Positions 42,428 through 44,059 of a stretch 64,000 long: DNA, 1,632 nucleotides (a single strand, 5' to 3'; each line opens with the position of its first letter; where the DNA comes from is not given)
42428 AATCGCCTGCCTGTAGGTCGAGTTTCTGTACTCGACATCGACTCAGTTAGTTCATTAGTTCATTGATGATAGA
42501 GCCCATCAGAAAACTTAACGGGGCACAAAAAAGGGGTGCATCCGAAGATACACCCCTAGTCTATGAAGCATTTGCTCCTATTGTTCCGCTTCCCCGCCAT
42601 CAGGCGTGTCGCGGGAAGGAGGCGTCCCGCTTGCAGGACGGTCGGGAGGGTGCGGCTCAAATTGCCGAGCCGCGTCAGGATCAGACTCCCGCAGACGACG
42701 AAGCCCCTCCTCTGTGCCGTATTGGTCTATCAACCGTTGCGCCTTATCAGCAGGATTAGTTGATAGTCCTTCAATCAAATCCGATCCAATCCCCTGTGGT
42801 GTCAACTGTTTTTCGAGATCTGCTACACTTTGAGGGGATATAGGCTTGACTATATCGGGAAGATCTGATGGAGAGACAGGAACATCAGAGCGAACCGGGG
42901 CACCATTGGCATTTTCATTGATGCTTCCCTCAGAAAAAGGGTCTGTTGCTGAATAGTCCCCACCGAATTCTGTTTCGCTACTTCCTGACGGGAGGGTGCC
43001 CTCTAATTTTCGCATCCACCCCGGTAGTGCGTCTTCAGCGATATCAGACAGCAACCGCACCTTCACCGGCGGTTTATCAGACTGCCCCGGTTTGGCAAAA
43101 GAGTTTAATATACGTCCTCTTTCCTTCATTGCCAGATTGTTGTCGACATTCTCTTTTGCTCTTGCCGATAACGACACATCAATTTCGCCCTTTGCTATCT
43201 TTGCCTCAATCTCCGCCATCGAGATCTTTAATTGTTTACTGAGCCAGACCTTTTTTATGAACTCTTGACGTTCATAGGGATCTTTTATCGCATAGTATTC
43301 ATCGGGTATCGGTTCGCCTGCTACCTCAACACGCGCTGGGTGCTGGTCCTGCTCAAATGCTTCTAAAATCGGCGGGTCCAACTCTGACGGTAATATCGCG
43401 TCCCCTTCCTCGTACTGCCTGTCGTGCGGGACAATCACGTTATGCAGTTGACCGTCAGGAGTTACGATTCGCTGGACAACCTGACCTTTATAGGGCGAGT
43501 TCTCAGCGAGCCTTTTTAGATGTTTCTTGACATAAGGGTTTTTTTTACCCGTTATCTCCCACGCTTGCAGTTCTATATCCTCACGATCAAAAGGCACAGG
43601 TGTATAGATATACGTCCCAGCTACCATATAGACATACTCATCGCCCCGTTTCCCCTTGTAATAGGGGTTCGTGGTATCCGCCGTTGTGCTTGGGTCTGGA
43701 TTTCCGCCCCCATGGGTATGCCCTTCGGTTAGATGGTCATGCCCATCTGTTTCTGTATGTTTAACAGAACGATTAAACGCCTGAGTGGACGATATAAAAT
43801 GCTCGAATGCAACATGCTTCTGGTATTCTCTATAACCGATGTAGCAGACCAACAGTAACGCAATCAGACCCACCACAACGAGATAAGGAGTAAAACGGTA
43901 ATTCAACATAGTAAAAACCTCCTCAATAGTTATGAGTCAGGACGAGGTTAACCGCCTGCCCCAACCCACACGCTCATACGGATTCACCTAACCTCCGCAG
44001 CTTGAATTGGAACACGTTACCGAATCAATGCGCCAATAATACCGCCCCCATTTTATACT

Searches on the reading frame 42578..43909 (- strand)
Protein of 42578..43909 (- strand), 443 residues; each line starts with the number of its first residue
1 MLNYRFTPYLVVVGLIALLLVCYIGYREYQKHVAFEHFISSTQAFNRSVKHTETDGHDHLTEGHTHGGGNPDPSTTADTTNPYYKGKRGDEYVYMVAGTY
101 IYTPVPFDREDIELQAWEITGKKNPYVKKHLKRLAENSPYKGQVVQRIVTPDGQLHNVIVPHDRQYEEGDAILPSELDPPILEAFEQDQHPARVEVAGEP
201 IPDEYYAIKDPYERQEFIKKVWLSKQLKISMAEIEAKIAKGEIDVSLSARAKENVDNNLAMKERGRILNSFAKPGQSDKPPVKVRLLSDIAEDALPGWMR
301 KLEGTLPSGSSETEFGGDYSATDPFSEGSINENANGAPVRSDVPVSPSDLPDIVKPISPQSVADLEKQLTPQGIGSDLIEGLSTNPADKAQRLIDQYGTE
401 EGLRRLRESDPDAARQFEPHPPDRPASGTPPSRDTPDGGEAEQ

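Call 37: search_protein_families(library=pfam, proteins=[window:42578-43909:-], max_evalue=0.01)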
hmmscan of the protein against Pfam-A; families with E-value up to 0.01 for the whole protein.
window:42578-43909:- (443 aa): 0 families

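Call 58: find_homologous_proteins(query=window:42578-43909:-, max_evalue=0.001)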
Query window:42578-43909:- (443 aa): 236 proteins with E <= 0.001 among 8000 candidates; the best 120 are listed.
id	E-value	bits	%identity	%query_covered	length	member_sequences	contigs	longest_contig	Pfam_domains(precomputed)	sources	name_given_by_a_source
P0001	0.0e+0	1012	100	100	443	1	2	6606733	-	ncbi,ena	-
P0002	5.8e-250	848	85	98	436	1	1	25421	-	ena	-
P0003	1.1e-240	817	83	98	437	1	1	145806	-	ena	-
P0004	9.7e-234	794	81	100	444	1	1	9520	-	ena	-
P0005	6.8e-217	739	76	100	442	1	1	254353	-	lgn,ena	-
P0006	1.5e-213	728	75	100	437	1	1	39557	-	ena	-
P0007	4.7e-212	723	76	100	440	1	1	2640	-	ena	-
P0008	1.1e-211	722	75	98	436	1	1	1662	-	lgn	-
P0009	4.4e-210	716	76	99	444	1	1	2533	-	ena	-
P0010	3.0e-208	710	74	98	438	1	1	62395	-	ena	-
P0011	1.4e-207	708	75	100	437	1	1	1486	-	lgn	-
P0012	2.8e-207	707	74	98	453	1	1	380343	-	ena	-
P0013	2.3e-204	698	73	100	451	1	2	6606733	-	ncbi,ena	-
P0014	3.8e-200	684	75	94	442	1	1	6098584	-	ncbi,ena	-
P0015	3.3e-198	677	72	100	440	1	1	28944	-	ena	-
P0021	8.2e-190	650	67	100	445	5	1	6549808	-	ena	-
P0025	1.0e-172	593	63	100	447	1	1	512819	-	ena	-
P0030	1.9e-149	516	58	100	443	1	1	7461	-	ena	-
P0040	1.3e-111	392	49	94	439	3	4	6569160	-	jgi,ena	jgi:hypothetical protein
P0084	7.7e-90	320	45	94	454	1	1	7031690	-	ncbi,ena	-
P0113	7.7e-74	267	38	100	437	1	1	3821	-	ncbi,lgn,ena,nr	ncbi:hypothetical protein F4X33_10070 [Candidatus Poribacteria bacterium]|nr:hypothetical protein [C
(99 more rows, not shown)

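Call 59: find_encoding_contigs(protein=P0113, flank=10000, max_places=3)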
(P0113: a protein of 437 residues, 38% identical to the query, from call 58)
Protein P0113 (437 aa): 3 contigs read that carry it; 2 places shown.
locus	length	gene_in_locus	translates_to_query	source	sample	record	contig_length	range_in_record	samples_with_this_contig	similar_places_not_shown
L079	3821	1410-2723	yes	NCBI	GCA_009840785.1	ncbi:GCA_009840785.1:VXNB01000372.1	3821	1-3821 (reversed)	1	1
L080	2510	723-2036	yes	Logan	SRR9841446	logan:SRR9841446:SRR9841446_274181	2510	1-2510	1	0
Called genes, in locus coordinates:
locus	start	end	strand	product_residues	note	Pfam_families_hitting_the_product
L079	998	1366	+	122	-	-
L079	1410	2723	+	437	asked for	-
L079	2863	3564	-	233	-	PF24684:Vgb_lyase (faint)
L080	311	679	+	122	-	-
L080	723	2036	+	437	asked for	-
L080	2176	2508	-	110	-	?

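Call 60: find_encoding_contigs(protein=P0084, flank=10000, max_places=3)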
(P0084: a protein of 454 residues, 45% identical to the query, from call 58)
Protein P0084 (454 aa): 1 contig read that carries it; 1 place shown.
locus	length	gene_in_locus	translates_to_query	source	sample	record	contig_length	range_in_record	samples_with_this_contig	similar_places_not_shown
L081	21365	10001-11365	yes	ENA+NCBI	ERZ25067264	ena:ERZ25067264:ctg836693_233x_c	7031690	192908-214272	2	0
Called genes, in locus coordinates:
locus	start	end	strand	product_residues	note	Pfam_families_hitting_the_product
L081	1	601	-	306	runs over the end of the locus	PF01261:AP_endonuc_2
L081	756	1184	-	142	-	PF02036:SCP2 (weak)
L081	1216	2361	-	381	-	-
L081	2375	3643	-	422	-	PF02746:MR_MLE_N, PF13378:MR_MLE_C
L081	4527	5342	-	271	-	PF05721:PhyH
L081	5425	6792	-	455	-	PF00884:Sulfatase, PF01663:Phosphodiest, PF02995:DUF229 (weak), PF16347:SGSH_C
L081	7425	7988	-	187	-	PF03781:FGE-sulfatase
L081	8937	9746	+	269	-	PF13385:Laminin_G_3, PF02210:Laminin_G_2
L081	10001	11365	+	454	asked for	-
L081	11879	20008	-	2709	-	PF00515:TPR_1 (faint), PF07719:TPR_2 (faint), PF13174:TPR_6 (faint), PF13525:YfiO (weak), PF01835:MG2, PF07703:A2M_BRD (weak), PF00207:A2M, PF13432:TPR_16 (weak), +5 more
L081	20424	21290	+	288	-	PF05685:Uma2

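Call 61: find_encoding_contigs(protein=P0040, flank=10000, max_places=3)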
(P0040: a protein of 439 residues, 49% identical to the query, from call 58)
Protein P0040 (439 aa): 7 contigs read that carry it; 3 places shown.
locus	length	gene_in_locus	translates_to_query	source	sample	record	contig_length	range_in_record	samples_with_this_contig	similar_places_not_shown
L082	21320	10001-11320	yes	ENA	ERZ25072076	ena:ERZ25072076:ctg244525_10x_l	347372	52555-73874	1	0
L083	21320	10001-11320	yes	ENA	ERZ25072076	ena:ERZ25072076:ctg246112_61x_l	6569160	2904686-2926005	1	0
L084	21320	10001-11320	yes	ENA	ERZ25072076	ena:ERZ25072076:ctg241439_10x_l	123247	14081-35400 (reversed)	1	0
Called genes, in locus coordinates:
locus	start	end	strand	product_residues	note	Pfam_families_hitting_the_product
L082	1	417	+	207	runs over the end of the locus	PF13709:DUF4159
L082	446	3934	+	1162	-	-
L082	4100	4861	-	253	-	PF05721:PhyH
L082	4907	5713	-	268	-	PF05721:PhyH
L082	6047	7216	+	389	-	PF13088:BNR_2 (faint), PF24316:Tli3 (faint), PF02012:BNR (faint)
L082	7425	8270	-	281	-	PF05721:PhyH (faint)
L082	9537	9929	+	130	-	-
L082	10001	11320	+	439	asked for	-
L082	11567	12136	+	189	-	PF04542:Sigma70_r2, PF08281:Sigma70_r4_2, PF04545:Sigma70_r4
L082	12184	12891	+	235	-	-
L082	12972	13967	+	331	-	-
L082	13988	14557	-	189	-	-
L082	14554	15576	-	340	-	PF01408:GFO_IDH_MocA, PF22725:GFO_IDH_MocA_C3 (weak)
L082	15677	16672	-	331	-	PF08100:Dimerisation, PF00891:Methyltransf_2, PF13489:Methyltransf_23 (weak), PF05175:MTS (faint), PF08241:Methyltransf_11 (weak), PF08242:Methyltransf_12, PF13649:Methyltransf_25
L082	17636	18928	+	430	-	PF14535:AMP-binding_C_2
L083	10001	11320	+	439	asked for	-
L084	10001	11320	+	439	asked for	-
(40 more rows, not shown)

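Call 69: find_encoding_contigs(protein=P0005, flank=6000, max_places=2)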
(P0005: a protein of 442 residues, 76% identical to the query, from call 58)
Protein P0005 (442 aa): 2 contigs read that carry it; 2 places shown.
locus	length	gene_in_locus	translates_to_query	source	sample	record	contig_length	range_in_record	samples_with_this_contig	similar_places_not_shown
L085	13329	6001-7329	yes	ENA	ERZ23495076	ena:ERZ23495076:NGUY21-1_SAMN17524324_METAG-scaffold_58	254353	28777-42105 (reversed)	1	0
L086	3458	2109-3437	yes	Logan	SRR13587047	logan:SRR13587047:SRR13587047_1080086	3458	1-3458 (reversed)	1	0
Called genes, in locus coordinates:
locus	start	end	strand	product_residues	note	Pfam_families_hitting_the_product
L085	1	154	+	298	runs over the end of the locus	-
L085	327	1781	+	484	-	PF00515:TPR_1 (faint), PF07719:TPR_2 (faint), PF13176:TPR_7 (faint), PF13181:TPR_8 (faint), PF13424:TPR_12 (faint), PF13428:TPR_14 (faint), PF13432:TPR_16 (faint), PF13174:TPR_6 (weak), +2 more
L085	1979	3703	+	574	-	PF00528:BPD_transp_1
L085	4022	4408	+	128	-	-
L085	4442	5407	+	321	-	-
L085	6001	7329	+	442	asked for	-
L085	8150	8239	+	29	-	-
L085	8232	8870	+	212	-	-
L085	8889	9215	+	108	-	-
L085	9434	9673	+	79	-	-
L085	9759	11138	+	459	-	-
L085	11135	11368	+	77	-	-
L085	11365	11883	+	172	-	-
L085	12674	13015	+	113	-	-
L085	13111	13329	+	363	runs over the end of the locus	-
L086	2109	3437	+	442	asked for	-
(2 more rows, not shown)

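Call 70: find_encoding_contigs(protein=P0021, flank=6000, max_places=2)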
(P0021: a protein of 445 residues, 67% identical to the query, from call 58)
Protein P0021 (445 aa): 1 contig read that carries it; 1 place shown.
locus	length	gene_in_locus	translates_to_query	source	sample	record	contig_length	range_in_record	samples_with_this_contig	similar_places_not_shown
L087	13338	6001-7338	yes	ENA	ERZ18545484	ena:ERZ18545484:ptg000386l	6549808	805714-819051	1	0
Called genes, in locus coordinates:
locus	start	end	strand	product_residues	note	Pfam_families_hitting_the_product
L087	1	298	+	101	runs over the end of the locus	-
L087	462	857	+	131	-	PF04828:GFA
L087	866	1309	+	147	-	PF13302:Acetyltransf_3 (weak), PF00583:Acetyltransf_1, PF13673:Acetyltransf_10, PF13508:Acetyltransf_7, PF08445:FR47 (weak)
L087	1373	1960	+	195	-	PF01986:DUF123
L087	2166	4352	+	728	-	PF00141:peroxidase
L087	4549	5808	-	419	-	-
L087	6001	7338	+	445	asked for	-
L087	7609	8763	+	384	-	PF13384:HTH_23 (weak), PF13551:HTH_29 (weak), PF13565:HTH_32, PF13358:DDE_3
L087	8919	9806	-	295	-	PF06114:Peptidase_M78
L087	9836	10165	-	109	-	PF13560:HTH_31, PF01381:HTH_3, PF12844:HTH_19, PF13443:HTH_26 (weak)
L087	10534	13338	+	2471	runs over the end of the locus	PF01476:LysM (faint), PF04389:Peptidase_M28 (weak), PF02687:FtsX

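Call 71: find_encoding_contigs(protein=P0025, flank=6000, max_places=2)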
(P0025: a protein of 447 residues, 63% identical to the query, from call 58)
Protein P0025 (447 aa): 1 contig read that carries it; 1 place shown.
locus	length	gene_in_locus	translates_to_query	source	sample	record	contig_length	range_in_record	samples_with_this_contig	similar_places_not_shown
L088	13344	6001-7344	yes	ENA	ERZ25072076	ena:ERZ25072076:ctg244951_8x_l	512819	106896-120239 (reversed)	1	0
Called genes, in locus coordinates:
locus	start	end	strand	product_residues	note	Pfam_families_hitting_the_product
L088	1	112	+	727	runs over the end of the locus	PF00141:peroxidase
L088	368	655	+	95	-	-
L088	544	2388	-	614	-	-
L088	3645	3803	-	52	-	-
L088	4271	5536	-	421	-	-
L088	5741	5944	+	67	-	-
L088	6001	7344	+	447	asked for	-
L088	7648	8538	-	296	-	PF06114:Peptidase_M78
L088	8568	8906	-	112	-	PF13560:HTH_31, PF01381:HTH_3, PF12844:HTH_19, PF13443:HTH_26 (weak)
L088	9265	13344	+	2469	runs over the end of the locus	PF04389:Peptidase_M28, PF02687:FtsX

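Call 72: find_encoding_contigs(protein=P0030, flank=6000, max_places=2)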
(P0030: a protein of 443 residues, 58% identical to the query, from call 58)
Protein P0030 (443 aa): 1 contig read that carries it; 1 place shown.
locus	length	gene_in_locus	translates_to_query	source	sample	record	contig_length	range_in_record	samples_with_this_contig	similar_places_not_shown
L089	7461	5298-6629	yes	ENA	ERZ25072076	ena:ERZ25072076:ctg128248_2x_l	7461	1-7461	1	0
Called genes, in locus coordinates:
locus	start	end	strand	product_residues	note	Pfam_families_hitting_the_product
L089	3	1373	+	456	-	?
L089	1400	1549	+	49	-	-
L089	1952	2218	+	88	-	-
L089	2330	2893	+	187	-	-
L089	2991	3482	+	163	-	-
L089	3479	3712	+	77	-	-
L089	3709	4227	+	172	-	-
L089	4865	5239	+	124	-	-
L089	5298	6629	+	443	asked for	-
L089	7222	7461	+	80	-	?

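Call 83: predict_structure(alignment_id=A8)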
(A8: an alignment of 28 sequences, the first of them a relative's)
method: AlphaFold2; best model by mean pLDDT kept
length: 443 residues; sequences in the alignment: 28
mean_pLDDT: 67.7   pTM: 0.45
mean pLDDT of the five models: 67.7, 65.5, 64.6, 64.6, 64.3
residues with pLDDT >= 90: 51; 70-90: 211; 50-70: 53; < 50: 128
segments of 3 or more residues with pLDDT < 50: 47-71, 304-361, 363-370, 372-383, 422-443
pLDDT, mean of each block of 10 residues (from residue 1): 69 89 84 68 51 33 31 52 80 81 80 84 82 80 89 90 88 86 65 68 86 91 90 92 89 87 81 82 84 64 44 27 29 33 40 39 47 44 64 84 87 75 42 38 36
secondary structure, 60 per line:
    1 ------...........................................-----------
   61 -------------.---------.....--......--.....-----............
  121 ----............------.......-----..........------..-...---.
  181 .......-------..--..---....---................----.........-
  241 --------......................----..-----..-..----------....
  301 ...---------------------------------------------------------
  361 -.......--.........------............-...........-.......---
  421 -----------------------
elements in order: H7-49 E84-88 E91-96 E99-103 H109-120 H125-136 E143-149 E155-161 H180-187 H204-207 H211-226 H231-239 H249-270 H297-303 H362-368 H371-379 H386-397 H399-409 H411-417

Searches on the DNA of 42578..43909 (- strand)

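Call 62: search_with_rna_model(model_id=R1, sources=[L079, L080, L081, L082, L083, L084], max_evalue=0.01, show_alignments=6)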
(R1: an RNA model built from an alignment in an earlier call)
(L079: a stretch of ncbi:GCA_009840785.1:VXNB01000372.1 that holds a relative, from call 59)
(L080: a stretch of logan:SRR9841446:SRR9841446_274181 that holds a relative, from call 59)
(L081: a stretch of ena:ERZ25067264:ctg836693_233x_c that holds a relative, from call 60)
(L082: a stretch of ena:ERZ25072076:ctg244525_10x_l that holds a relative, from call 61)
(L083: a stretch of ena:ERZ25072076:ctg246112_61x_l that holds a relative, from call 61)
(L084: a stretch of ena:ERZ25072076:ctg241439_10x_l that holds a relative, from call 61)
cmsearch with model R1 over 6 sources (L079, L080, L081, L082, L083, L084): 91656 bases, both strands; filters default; matches with E-value up to 0.01: 0.
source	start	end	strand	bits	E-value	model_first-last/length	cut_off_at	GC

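Call 63: search_with_rna_model(model_id=R2, sources=[L079, L080, L081, L082, L083, L084], max_evalue=0.01)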
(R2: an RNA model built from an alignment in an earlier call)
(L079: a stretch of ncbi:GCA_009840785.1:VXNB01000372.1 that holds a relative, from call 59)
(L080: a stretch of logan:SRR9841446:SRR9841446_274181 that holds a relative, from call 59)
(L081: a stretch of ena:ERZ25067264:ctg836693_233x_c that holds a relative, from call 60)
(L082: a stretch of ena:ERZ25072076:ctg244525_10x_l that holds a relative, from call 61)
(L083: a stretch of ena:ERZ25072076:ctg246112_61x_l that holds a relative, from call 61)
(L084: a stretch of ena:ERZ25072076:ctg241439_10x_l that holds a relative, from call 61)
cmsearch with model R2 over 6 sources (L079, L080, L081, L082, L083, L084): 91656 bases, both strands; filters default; matches with E-value up to 0.01: 2.
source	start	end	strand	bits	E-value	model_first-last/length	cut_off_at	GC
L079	852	991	+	21.8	0.002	1-107/107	no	0.44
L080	165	304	+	21.8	0.002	1-107/107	no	0.44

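Call 73: search_with_rna_model(model_id=R1, sources=[L085, L086, L087, L088, L089], max_evalue=0.01, show_alignments=8)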
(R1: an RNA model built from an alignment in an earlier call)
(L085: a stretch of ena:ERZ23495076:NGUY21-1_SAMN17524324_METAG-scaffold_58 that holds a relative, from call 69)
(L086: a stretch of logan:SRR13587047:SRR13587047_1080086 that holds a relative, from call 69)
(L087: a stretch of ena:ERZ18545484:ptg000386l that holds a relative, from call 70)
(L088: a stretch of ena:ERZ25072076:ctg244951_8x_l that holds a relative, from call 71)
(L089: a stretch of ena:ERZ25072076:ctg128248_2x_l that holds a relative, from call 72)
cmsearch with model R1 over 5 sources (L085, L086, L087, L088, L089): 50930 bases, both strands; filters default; matches with E-value up to 0.01: 8.
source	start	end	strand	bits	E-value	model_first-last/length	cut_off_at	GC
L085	7933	8027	+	108.4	6.4e-24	1-95/95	no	0.57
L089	4648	4742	+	106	2.3e-23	1-95/95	no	0.55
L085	12460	12554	+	102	2e-22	1-95/95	no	0.55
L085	3808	3902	+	97.8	2.1e-21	1-95/95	no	0.58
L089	1736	1830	+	96.6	3.8e-21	1-95/95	no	0.53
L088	5523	5619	+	54.9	2.5e-11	1-95/95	no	0.42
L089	1806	1912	-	30.5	1.4e-05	1-95/95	no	0.4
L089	1699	1771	-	21.8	0.0015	1-95/95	no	0.48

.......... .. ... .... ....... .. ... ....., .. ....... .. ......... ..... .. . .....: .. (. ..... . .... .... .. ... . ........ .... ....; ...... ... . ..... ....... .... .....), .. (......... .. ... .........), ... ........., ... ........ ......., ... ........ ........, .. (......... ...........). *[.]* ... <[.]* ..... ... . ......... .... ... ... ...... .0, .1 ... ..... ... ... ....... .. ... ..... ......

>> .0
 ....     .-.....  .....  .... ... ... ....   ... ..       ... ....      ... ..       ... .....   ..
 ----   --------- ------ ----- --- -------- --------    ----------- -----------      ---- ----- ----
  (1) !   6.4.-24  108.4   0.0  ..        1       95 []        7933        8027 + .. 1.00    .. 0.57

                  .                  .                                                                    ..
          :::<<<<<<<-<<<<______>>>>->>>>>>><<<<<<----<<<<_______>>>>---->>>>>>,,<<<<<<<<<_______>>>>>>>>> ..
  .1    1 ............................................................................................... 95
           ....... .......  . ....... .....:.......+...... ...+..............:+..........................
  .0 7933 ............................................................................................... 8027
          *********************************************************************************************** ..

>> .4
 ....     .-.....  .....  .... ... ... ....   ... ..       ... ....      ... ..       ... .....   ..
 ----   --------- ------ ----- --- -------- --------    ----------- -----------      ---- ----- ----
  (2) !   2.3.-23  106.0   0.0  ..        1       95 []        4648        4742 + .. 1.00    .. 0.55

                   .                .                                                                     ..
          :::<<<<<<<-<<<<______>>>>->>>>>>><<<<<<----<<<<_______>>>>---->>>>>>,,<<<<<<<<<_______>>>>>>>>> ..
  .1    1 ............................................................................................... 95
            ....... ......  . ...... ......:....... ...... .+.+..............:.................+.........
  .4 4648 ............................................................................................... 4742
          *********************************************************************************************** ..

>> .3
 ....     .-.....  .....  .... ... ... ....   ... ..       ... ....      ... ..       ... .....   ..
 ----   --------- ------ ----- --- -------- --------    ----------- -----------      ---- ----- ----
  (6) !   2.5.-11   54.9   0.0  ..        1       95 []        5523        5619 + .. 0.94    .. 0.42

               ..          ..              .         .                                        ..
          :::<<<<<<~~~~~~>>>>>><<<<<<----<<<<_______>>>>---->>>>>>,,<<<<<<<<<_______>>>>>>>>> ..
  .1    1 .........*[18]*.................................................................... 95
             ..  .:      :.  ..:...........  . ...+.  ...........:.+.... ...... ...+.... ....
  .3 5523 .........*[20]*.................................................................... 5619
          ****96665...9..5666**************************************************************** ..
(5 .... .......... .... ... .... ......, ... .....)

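Call 74: search_with_rna_model(model_id=R2, sources=[L085, L086, L087, L088, L089], max_evalue=0.01)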
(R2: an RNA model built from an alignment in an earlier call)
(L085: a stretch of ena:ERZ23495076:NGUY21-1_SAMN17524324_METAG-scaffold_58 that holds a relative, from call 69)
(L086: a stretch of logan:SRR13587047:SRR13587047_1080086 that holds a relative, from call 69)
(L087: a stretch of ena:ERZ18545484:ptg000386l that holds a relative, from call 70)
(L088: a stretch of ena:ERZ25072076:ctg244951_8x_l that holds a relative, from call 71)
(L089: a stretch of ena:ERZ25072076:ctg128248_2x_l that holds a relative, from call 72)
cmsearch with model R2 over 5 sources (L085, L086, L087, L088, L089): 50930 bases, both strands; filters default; matches with E-value up to 0.01: 14.
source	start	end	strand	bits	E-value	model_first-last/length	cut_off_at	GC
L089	1838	1945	+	115.4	9.8e-31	1-107/107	no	0.45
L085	3910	4015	+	112.9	5.4e-30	1-107/107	no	0.43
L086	18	123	+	112.9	5.4e-30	1-107/107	no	0.43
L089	4750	4857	+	104.1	1.9e-27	1-107/107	no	0.44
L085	12562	12667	+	99.1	5.1e-26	1-107/107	no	0.47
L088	5626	5734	+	97.3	1.7e-25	1-107/107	no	0.44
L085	8035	8142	+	85.8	3.5e-22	1-107/107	no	0.41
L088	5631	5739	-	37.4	3.3e-08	1-107/107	no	0.44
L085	3915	4020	-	36.6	5.6e-08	1-107/107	no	0.44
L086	23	128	-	36.6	5.6e-08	1-107/107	no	0.44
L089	4756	4864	-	36.5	6.2e-08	1-107/107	no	0.44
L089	1843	1950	-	30.3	3.7e-06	1-107/107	no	0.46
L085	12566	12673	-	24.8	0.00015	1-107/107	no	0.47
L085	8040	8147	-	24.5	0.00017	1-107/107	no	0.4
